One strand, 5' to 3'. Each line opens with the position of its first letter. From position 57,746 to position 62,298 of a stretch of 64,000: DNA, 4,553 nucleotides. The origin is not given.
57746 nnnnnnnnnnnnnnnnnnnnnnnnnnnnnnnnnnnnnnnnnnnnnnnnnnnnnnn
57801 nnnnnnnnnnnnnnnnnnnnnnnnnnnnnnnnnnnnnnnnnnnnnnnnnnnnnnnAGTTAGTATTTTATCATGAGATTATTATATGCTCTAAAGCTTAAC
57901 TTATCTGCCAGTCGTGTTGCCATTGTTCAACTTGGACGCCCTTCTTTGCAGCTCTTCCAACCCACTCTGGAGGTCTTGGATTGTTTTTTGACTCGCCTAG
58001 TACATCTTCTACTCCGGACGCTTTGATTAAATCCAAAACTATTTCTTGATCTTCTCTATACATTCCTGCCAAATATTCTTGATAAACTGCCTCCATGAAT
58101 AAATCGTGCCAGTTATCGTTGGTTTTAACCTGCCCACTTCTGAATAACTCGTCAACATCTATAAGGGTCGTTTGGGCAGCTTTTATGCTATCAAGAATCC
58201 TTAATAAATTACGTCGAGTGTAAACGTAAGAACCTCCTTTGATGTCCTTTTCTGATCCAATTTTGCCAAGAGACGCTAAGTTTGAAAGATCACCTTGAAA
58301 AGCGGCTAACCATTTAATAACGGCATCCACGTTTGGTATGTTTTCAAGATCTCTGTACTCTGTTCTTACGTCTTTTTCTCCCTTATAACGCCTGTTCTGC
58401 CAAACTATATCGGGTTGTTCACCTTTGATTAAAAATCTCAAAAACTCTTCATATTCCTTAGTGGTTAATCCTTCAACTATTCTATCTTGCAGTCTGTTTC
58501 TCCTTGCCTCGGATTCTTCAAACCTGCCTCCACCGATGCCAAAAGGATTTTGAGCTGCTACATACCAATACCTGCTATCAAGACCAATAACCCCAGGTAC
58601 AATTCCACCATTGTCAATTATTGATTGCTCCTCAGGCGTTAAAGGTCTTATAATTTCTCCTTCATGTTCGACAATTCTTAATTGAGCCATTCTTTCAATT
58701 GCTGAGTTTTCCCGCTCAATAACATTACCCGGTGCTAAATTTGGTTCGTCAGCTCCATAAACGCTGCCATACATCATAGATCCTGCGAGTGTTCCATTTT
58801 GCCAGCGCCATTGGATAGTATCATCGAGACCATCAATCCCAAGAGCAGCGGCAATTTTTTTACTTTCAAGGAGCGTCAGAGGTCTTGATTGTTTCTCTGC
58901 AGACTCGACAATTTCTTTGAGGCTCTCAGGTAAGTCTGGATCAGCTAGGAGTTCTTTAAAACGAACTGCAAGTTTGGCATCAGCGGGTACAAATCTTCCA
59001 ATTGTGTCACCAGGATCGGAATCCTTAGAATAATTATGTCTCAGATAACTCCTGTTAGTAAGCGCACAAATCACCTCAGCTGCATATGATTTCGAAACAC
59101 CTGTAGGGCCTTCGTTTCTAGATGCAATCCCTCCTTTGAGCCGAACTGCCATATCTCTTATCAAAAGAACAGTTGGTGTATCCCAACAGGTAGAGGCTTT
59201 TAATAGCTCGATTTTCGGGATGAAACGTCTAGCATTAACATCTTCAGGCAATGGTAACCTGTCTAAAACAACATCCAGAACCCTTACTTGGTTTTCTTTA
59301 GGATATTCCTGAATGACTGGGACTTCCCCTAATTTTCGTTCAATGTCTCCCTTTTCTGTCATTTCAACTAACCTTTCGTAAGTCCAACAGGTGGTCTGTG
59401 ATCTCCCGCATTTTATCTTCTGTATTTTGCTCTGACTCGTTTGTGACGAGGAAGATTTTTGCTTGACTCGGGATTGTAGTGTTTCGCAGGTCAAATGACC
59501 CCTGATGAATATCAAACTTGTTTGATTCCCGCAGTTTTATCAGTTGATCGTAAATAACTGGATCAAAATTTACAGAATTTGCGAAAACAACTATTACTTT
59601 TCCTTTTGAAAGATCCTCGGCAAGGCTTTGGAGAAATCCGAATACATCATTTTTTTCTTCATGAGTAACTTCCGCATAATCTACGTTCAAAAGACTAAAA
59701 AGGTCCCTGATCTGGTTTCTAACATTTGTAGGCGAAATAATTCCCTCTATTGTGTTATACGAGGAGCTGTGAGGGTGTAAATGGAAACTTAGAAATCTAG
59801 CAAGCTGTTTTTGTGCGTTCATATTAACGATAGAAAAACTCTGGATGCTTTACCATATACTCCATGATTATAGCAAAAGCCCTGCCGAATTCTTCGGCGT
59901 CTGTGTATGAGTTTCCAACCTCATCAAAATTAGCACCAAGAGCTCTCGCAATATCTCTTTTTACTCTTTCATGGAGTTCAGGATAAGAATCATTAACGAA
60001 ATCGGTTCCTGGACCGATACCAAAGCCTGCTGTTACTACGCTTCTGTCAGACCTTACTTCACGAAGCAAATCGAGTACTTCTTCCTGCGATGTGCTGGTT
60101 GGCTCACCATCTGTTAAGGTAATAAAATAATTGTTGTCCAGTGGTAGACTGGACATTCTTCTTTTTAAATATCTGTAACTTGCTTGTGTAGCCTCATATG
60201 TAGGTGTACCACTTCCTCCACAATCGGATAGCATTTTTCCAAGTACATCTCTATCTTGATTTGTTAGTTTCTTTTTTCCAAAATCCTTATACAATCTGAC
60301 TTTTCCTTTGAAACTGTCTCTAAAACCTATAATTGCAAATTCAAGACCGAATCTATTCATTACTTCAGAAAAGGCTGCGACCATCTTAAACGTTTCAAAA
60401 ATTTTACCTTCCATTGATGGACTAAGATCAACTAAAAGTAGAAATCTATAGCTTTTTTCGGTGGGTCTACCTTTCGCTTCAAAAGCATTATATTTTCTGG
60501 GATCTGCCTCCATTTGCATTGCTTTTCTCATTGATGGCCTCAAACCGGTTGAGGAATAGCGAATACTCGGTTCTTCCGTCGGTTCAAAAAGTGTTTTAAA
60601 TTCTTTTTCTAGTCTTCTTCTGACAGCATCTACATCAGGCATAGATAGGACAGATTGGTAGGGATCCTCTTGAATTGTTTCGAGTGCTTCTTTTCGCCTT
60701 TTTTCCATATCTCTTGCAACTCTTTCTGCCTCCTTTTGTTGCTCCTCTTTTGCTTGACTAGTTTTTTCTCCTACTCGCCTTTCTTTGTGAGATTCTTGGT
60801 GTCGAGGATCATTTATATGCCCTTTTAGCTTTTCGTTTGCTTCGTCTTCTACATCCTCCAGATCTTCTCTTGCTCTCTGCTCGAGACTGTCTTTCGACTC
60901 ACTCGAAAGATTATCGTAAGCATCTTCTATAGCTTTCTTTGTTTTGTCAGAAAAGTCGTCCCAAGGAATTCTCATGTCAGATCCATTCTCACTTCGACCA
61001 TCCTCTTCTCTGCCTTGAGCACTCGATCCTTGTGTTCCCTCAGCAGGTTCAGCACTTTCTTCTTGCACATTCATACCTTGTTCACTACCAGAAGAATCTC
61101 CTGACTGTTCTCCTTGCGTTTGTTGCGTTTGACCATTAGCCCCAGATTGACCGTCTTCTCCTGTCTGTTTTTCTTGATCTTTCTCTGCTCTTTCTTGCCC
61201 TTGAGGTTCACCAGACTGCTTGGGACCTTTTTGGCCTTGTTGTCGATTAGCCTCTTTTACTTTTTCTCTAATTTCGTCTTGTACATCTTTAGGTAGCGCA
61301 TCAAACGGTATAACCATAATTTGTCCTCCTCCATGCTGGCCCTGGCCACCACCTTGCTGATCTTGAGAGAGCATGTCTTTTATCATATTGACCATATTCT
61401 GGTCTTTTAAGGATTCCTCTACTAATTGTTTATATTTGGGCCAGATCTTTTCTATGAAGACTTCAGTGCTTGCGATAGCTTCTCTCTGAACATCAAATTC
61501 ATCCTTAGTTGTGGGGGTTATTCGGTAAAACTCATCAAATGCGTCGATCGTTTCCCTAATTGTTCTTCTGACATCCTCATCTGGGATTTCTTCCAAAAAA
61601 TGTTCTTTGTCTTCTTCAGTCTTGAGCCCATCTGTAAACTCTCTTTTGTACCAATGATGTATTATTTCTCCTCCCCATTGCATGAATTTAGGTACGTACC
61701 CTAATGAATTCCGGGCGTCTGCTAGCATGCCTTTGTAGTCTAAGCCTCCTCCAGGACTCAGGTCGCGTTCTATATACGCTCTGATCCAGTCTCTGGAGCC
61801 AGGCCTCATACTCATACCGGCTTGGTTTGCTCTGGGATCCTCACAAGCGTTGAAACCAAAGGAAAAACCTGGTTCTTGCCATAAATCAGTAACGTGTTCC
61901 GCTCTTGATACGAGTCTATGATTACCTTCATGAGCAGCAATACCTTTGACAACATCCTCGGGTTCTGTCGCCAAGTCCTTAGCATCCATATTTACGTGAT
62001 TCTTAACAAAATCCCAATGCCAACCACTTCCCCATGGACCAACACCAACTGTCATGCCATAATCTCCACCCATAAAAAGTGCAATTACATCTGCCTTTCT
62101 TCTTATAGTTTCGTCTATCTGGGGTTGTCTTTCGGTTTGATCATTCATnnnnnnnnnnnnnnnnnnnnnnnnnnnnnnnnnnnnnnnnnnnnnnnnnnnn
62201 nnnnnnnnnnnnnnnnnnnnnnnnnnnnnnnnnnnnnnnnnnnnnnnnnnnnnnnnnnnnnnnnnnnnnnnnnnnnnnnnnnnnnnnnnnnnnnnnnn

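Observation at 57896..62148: MoxR-like AAA+ ATPase with large HExxH + VWA partner (CbbQ/CbbO- or NorQ/NorD-like pair) embedded in the accessory operon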

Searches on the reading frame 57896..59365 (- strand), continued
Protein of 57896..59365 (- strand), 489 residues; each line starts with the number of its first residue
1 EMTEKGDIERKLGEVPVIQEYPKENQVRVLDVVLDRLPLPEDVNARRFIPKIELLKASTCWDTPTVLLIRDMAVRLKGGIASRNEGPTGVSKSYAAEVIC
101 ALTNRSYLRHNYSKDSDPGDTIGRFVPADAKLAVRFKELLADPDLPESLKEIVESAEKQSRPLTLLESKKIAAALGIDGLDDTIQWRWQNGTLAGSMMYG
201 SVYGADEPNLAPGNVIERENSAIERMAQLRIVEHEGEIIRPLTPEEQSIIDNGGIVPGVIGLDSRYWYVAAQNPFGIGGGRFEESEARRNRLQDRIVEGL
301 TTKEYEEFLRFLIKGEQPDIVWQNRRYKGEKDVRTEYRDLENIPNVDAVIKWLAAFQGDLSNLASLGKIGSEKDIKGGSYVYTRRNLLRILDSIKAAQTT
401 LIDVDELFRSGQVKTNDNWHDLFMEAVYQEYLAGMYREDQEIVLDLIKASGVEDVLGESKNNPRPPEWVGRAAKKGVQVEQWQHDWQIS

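Call 87: search_protein_families(library=pfam, proteins=[L023:3297-5048:+, L023:11370-12917:+, L023:2083-3150:+, L023:12957-13967:+, L023:624-1988:-, L019:3073-4041:+, L017:9861-10844:-, L020:12927-14198:+, L020:11801-12838:+, L021:4632-7202:+], max_evalue=0.01)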
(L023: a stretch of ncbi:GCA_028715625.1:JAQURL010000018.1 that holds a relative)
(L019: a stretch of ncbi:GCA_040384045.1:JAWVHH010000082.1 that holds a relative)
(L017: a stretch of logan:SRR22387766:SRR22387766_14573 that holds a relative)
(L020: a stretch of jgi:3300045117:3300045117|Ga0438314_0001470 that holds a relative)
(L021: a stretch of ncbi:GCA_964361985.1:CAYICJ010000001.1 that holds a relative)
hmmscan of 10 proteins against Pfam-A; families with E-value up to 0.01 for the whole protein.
L023:3297-5048:+ (583 aa): 1 family
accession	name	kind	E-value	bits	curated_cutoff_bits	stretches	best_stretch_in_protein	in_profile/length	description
PF18306.6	LDcluster4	-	2.9e-07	30.7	26.3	1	246-343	48-131/151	SLOG cluster4 family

L023:11370-12917:+ (515 aa): 2 families
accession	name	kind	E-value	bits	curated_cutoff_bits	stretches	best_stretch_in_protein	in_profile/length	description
PF01661.27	Macro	-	7.1e-08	32.9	22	1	113-190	38-116/118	Macro domain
PF07195.17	FliD_C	-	0.0064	16.4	25.4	1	307-418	133-235/236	Flagellar hook-associated protein 2 C-terminus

L023:2083-3150:+ (355 aa): 3 families
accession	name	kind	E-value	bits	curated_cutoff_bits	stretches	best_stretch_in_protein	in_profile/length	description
PF04055.27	Radical_SAM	-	2.5e-06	28.2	29.5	1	42-125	2-91/166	Radical SAM superfamily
PF13353.11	Fer4_12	-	7.5e-06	26.7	22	1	45-132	13-110/137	4Fe-4S single cluster domain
PF13186.11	SPASM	-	5e-05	23.9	21.5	1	270-310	7-50/67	Iron-sulfur cluster-binding domain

L023:12957-13967:+ (336 aa): 2 families
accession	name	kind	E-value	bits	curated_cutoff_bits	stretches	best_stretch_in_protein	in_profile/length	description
PF04055.27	Radical_SAM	-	7.1e-09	36.5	29.5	1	65-199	3-122/166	Radical SAM superfamily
PF13353.11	Fer4_12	-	0.0068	17.1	22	0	65-189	11-124/137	4Fe-4S single cluster domain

L023:624-1988:- (454 aa): 2 families
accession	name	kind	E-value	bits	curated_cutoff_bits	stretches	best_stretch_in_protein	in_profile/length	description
PF04055.27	Radical_SAM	-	3.5e-10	40.7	29.5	1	208-375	3-166/166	Radical SAM superfamily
PF02310.24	B12-binding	-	2.6e-09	37.4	32.1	1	15-133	7-120/121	B12 binding domain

L019:3073-4041:+ (322 aa): 4 families
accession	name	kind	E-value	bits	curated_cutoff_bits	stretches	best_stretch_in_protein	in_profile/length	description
PF13521.12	AAA_28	-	1.1e-31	110.7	27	1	157-310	1-164/164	AAA domain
PF00004.35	AAA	-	0.0026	18.7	21.2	1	158-227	1-62/131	ATPase family associated with various cellular activities (AAA)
PF08218.17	Citrate_ly_lig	-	0.0027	17.8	20.9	0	16-61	9-54/182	Citrate lyase ligase C-terminal domain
PF01467.32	CTP_transf_like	-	0.0099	16.5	21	0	11-75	2-72/133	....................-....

L017:9861-10844:- (327 aa): 2 families
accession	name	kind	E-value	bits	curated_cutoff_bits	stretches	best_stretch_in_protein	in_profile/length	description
PF13521.12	AAA_28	-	3.2e-28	99.4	27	1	160-314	1-164/164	AAA domain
PF01467.32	CTP_transf_like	-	0.0011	19.6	21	1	12-140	2-132/133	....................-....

L020:12927-14198:+ (423 aa): 2 families
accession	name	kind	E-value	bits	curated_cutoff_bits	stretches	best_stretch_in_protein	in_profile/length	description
PF04055.27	Radical_SAM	-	2.2e-18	67.4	29.5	1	190-350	4-166/166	Radical SAM superfamily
PF02310.24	B12-binding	-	1.1e-10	41.9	32.1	1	16-140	11-119/121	B12 binding domain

L020:11801-12838:+ (345 aa): 0 families

L021:4632-7202:+ (856 aa): 0 families

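Call 96: list_cluster_members(proteins=[P0072, P0078, P0080, P0089, P0131, P0140, P0142, P0145, P0148, P0152])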
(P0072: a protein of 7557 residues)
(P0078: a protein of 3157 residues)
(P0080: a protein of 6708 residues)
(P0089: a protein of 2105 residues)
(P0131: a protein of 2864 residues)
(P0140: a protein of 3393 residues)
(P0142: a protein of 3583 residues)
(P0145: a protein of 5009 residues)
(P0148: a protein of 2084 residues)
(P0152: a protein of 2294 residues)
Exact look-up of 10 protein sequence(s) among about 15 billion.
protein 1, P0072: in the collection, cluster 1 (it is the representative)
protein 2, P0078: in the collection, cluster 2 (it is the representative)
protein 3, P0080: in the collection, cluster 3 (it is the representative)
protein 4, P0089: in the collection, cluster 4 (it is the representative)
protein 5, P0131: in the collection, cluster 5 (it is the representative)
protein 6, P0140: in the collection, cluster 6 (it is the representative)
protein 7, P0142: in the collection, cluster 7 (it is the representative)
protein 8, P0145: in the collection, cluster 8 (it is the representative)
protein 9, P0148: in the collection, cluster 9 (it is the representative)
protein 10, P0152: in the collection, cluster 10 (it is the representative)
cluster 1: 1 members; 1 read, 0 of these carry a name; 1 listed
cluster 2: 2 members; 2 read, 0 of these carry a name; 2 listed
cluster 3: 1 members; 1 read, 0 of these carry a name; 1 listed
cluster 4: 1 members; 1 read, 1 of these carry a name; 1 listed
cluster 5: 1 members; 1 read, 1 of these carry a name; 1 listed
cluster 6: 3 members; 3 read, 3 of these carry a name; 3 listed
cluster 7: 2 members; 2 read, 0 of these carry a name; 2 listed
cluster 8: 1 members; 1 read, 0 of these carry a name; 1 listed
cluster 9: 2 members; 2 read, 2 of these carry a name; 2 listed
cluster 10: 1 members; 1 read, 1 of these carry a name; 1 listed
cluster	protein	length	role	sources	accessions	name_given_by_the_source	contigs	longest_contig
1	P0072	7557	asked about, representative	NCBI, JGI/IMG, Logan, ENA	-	-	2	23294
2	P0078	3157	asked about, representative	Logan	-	-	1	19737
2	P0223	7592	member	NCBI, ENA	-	-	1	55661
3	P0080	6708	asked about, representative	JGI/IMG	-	-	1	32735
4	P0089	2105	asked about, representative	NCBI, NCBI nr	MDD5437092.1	MAG: AAA family ATPase, partial [Candidatus Omnitrophica bacterium] | AAA family ATPase [Candidatus Omnitrophota bacterium]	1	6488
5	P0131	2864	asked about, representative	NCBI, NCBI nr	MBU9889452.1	MAG: AAA family ATPase [Candidatus Omnitrophica bacterium] | AAA family ATPase [Candidatus Omnitrophota bacterium]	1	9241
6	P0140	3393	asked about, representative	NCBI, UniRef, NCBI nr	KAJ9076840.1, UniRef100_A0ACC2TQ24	AAA ATPase midasin [Entomophthora muscae] | AAA ATPase midasin n=1 Tax=Entomophthora muscae TaxID=34485 RepID=A0ACC2TQ24_9FUNG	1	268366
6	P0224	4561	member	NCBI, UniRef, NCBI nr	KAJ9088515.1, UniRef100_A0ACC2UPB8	AAA ATPase midasin [Entomophthora muscae] | AAA ATPase midasin n=1 Tax=Entomophthora muscae TaxID=34485 RepID=A0ACC2UPB8_9FUNG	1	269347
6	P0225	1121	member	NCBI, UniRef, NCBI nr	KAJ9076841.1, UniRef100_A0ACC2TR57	hypothetical protein DSO57_1022440 [Entomophthora muscae] | Uncharacterized protein n=1 Tax=Entomophthora muscae TaxID=34485 RepID=A0ACC2TR57_9FUNG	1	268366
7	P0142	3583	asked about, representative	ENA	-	-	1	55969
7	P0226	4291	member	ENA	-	-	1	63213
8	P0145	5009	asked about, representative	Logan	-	-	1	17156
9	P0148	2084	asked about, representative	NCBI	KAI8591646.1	P-loop containing nucleoside triphosphate hydrolase protein, partial [Geranomyces ...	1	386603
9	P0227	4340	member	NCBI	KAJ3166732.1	AAA ATPase midasin, partial [Geranomyces variabilis]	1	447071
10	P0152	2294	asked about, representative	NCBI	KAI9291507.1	P-loop containing nucleoside triphosphate hydrolase protein, partial [Neoconidiobolus ...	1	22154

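Call 102: find_encoding_contigs(protein=P0223, flank=10000, max_places=1)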
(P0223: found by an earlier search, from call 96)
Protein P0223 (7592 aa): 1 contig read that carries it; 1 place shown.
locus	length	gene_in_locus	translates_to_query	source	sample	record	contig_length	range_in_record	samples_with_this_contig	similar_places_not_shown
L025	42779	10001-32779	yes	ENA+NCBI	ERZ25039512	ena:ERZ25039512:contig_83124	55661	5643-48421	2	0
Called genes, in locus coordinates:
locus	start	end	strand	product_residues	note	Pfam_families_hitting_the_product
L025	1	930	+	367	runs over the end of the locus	PF01488:Shikimate_DH, PF01118:Semialdhyde_dh (weak)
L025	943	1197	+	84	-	PF23297:ACP_SdgA_C (weak), PF00550:PP-binding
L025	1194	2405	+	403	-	PF00109:ketoacyl-synt, PF02801:Ketoacyl-synt_C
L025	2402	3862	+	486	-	PF00890:FAD_binding_2, PF01266:DAO, PF01494:FAD_binding_3 (faint), PF01946:Thi4 (weak), PF07992:Pyr_redox_2 (faint), PF12831:FAD_oxidored, PF13450:NAD_binding_8, PF01593:Amino_oxidase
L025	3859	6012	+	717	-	PF16927:HisKA_7TM, PF13185:GAF_2 (faint), PF01590:GAF, PF13492:GAF_3, PF02518:HATPase_c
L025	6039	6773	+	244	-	PF23198:PDE8A_N (weak), PF00072:Response_reg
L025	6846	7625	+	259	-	PF00072:Response_reg, PF20274:cREC_REC (faint), PF00072:Response_reg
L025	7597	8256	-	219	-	PF07883:Cupin_2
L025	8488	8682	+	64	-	-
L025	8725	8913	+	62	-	-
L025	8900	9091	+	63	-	-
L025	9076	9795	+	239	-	PF23198:PDE8A_N (faint), PF00072:Response_reg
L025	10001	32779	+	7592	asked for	PF05729:NACHT (faint), PF13191:AAA_16 (faint), PF13646:HEAT_2, PF13646:HEAT_2, PF07728:AAA_5, PF07728:AAA_5, PF17867:AAA_lid_7, PF07728:AAA_5, +38 more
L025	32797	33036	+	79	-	-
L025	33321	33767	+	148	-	-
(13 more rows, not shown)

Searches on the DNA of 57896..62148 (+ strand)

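Call 6: search_dna_similar(query=window:57896-62148:+, collection=phages, mode=distant)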
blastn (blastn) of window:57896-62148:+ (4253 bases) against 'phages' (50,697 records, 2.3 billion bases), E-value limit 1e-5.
No match.

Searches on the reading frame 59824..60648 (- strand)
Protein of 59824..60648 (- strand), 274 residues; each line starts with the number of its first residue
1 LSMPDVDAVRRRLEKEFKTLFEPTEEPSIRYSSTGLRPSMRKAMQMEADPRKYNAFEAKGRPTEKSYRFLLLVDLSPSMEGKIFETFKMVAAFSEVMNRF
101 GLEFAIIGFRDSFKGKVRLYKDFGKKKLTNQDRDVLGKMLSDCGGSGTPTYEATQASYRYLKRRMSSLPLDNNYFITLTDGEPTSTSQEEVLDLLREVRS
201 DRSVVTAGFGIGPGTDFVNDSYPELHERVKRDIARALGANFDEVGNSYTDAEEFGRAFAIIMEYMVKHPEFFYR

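Call 90: search_dna_similar(query=window:59824-60648:-, collection=phages, mode=protein, max_evalue=0.01, max_rows=20)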
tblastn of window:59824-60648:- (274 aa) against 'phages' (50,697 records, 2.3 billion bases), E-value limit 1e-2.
Records with a match: 7; places in all: 7; records where one place covers at least 80% of the query: 0.
Best place of each record, by identity: <60% 7.
By first word of the organism name: Gordonia 6; phage 1.
By host as written in the record: Gordonia terrae 3612 3; Gordonia terrae CAG3 2; - 1; Gordonia terrae NRRL B-16283 1.
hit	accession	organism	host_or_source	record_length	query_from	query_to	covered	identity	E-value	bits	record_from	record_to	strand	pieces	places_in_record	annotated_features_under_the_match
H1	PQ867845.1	phage T5S1-k141_653015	Crassostrea hongkongensis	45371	71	215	53%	29.7%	1e-3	46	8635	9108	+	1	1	cobaltochelatase CobT subunit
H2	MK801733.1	Gordonia phage Chelms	Gordonia terrae 3612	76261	56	237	66%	22.5%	1e-3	46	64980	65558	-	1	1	89: CobT-like cobalamin biosynthesis protein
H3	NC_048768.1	Gordonia phage Chelms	Gordonia terrae 3612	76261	56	237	66%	22.5%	1e-3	46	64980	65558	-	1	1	89: cobalamin biosynthesis protein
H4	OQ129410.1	Gordonia phage Dakiti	Gordonia terrae CAG3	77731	56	237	66%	22.5%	1e-3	46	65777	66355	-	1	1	90: CobT-like cobalamin biosynthesis protein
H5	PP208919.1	Gordonia phage PierreThree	Gordonia terrae 3612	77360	56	237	66%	22.5%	2e-3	46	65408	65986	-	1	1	88: CobT-like cobalamin biosynthesis protein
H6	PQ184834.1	Gordonia phage BenoitCattle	Gordonia terrae CAG3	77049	56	237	66%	22.0%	4e-3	44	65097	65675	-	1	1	90: CobT-like cobalamin biosynthesis protein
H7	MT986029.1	Gordonia phage Linetti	Gordonia terrae NRRL B-16283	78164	56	237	66%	22.0%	4e-3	44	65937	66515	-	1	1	89: CobT-like cobalamin biosynthesis protein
